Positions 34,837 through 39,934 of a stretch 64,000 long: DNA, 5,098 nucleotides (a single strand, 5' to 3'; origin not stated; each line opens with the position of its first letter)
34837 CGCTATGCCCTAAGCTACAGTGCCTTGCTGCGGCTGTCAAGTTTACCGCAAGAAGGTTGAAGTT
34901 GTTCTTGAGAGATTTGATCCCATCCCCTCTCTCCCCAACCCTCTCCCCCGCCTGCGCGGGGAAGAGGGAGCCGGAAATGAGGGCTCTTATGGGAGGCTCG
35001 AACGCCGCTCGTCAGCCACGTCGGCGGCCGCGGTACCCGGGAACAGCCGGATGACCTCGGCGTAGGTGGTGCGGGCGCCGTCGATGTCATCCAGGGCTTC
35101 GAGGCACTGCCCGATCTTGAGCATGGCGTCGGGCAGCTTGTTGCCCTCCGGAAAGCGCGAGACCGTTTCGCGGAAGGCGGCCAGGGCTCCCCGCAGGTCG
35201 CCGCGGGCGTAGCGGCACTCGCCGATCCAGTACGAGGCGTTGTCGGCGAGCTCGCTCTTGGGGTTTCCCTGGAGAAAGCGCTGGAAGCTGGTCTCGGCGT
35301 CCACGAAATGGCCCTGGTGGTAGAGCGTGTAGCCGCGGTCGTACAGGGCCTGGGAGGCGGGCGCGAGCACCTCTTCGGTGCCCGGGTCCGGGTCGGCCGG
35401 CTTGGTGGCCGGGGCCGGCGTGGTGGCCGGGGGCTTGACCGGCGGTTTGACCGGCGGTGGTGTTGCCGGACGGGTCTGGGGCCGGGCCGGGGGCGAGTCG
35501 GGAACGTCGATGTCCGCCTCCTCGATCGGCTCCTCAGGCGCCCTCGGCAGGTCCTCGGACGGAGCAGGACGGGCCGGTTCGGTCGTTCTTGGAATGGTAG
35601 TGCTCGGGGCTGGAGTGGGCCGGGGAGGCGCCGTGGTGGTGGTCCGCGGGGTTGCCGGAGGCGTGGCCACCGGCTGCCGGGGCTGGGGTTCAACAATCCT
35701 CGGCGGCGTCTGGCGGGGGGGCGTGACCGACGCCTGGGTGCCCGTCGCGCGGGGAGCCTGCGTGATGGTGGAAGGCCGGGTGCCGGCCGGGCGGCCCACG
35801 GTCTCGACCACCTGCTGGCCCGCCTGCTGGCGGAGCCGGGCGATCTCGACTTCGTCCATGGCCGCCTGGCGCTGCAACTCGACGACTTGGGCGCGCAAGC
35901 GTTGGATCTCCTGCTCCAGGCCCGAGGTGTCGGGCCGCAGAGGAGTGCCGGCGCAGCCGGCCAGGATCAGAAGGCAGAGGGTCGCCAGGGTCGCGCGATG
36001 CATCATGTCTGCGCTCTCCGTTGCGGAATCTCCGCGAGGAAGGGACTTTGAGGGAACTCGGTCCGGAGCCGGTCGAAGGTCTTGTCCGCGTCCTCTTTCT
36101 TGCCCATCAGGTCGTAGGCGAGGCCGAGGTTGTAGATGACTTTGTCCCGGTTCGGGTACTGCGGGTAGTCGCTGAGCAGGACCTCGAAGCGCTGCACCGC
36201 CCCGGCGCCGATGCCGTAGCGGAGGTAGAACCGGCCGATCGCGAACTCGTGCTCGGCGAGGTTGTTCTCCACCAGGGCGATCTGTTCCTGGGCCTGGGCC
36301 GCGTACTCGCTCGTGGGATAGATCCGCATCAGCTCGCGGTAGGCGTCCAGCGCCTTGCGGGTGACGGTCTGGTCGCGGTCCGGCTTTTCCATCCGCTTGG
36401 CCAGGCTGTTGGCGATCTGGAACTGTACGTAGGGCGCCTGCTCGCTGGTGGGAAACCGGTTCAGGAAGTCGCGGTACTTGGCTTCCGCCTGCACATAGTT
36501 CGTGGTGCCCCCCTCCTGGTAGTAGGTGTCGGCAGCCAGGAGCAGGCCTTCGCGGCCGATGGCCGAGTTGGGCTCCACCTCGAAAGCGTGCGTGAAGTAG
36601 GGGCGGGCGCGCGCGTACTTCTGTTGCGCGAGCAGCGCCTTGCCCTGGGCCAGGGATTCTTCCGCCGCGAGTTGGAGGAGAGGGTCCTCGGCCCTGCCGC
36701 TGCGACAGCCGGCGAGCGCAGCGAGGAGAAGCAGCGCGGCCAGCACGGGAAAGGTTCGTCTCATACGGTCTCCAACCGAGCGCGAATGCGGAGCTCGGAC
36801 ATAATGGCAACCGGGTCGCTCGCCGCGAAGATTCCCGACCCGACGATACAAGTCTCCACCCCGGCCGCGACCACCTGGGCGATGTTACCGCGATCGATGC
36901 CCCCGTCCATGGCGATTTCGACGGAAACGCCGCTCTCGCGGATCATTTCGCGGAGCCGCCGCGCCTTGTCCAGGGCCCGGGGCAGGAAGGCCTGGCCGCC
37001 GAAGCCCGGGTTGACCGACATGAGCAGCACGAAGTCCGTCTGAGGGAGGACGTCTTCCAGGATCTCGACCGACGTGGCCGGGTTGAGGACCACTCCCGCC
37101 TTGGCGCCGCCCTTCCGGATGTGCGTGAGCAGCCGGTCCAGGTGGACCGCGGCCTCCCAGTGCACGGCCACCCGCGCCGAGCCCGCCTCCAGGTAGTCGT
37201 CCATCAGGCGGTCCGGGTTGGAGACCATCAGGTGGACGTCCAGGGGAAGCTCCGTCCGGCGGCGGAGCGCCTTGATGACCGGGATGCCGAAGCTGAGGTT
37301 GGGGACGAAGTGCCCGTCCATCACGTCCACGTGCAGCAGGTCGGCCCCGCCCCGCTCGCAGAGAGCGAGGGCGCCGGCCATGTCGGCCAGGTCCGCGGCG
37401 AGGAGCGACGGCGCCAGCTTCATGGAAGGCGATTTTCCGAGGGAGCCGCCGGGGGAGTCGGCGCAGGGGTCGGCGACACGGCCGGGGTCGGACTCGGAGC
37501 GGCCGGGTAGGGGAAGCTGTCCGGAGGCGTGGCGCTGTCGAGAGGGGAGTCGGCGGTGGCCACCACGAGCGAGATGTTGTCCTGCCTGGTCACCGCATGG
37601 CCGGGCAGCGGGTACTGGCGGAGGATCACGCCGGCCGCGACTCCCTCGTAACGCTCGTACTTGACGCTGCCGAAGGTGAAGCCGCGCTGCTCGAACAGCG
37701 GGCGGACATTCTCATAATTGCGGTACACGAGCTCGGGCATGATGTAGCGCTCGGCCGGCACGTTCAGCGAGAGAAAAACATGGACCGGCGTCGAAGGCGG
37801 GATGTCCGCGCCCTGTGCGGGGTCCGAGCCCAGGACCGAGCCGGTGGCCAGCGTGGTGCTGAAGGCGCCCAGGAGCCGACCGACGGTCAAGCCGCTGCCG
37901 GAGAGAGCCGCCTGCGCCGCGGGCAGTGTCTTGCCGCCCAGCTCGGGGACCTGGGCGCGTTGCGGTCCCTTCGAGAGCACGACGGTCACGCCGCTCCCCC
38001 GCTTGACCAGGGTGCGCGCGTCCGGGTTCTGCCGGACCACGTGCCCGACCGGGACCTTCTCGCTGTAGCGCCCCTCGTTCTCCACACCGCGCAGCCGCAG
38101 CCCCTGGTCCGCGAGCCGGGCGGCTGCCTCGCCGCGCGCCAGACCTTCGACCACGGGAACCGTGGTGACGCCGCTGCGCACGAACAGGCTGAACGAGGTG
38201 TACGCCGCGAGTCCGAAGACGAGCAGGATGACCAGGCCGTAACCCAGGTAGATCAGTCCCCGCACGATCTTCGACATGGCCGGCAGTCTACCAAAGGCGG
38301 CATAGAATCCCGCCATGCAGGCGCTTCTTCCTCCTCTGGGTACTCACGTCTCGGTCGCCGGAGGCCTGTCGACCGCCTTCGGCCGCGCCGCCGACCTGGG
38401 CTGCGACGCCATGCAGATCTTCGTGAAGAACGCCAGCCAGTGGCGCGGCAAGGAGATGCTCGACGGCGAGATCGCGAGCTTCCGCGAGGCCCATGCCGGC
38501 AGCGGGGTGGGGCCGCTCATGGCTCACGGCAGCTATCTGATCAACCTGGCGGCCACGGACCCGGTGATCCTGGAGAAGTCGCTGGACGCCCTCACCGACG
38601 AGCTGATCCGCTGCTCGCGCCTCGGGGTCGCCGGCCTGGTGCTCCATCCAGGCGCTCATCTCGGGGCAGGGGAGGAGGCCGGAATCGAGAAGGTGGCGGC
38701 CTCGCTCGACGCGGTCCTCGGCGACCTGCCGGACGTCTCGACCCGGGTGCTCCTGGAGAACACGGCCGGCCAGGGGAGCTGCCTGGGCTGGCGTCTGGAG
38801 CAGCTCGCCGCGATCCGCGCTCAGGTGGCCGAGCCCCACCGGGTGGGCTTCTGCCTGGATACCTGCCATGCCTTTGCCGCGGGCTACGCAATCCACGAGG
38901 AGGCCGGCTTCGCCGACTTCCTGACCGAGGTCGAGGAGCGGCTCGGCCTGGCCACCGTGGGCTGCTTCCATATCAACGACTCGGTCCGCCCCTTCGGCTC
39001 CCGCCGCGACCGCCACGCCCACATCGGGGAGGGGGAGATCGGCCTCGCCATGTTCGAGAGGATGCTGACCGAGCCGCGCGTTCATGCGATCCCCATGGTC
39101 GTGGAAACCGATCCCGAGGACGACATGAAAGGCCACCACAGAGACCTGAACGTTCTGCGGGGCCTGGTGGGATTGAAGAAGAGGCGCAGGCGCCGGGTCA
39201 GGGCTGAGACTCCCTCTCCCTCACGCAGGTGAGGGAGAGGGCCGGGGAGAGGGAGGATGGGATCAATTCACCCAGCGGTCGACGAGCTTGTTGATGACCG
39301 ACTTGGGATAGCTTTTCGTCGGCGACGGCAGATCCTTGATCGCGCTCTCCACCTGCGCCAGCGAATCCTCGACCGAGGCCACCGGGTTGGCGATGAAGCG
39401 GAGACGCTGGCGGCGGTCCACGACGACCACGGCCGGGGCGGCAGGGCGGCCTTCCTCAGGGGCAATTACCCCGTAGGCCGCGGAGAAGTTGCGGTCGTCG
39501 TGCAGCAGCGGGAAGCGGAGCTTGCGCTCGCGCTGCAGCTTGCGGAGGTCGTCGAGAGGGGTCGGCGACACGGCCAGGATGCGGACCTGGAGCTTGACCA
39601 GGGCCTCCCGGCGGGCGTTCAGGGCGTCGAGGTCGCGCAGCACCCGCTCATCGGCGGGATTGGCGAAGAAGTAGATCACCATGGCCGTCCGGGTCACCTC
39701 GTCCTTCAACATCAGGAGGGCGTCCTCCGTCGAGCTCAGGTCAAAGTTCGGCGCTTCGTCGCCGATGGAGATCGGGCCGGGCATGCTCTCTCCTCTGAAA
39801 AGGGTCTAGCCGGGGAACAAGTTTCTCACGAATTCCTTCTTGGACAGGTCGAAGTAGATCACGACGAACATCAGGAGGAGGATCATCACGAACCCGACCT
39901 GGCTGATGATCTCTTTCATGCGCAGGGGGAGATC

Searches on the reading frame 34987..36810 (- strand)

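Call 72: search_protein_families(library=pfam, proteins=[window:34987-36810:-])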
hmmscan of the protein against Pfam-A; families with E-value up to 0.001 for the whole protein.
window:34987-36810:- (607 aa): 8 families
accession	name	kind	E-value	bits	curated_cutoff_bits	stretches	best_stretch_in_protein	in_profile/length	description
PF13174.12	TPR_6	-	6.1e-17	61.5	26.3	1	561-592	1-32/33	Tetratricopeptide repeat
PF13432.12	TPR_16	-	1.4e-13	51.5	32.7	2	490-555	1-63/65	Tetratricopeptide repeat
PF07719.23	TPR_2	-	9.3e-12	44.6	27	0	487-514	2-29/34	Tetratricopeptide repeat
PF13428.12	TPR_14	-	1.7e-08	34.8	23.5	0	560-596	1-37/44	Tetratricopeptide repeat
PF00515.34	TPR_1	-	1.6e-06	28.1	27.8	0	487-511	2-26/34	Tetratricopeptide repeat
PF14559.12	TPR_19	-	2.9e-06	28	25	1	535-594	3-59/68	Tetratricopeptide repeat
PF13424.12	TPR_12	-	2.7e-05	24.7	30.1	0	525-590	5-75/77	Tetratricopeptide repeat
PF13525.12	YfiO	-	0.0002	21.6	25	0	486-531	42-87/203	Outer membrane lipoprotein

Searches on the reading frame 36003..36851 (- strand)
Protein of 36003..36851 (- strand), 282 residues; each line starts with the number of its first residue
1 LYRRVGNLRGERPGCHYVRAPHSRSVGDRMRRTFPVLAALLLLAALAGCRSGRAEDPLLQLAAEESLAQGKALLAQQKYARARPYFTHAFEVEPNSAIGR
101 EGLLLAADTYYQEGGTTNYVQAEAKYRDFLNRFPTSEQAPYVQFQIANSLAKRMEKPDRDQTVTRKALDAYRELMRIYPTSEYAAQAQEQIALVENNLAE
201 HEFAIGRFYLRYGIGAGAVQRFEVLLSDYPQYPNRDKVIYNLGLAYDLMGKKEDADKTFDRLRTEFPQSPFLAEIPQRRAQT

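Call 71: search_protein_families(library=pfam, proteins=[window:36003-36851:-])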
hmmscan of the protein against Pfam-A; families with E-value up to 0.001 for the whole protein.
window:36003-36851:- (282 aa): 9 families
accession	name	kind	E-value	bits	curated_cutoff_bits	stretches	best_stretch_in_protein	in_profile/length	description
PF13525.12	YfiO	-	1.4e-28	100.5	25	1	66-258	8-200/203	Outer membrane lipoprotein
PF13174.12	TPR_6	-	2.9e-16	59.4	26.3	1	239-269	3-33/33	Tetratricopeptide repeat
PF07719.23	TPR_2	-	9.6e-10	38.3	27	0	68-95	6-33/34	Tetratricopeptide repeat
PF13428.12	TPR_14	-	1e-07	32.4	23.5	0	65-103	3-41/44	Tetratricopeptide repeat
PF00515.34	TPR_1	-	3e-07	30.4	27.8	0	239-260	4-25/34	Tetratricopeptide repeat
PF14559.12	TPR_19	-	7.3e-06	26.7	25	0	216-270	8-59/68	Tetratricopeptide repeat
PF13181.12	TPR_8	-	1.1e-05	25.6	25.7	0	238-261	3-26/34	Tetratricopeptide repeat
PF13512.12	TPR_18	-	2e-05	25.2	21.9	0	154-190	108-144/145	Tetratricopeptide repeat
PF24575.1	TPR_Slam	-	0.00016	22.5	35.2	0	196-268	6-76/104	Surface lipoprotein assembly modifier, N-terminal TPR repeats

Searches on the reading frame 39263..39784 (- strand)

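Call 71: search_protein_families(library=pfam, proteins=[window:39263-39784:-])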
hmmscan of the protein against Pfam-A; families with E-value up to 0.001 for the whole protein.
window:39263-39784:- (173 aa): 1 family
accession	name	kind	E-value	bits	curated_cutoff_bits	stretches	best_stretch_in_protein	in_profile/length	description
PF00578.27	AhpC-TSA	-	3.6e-15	56.4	26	1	7-130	1-123/124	AhpC/TSA family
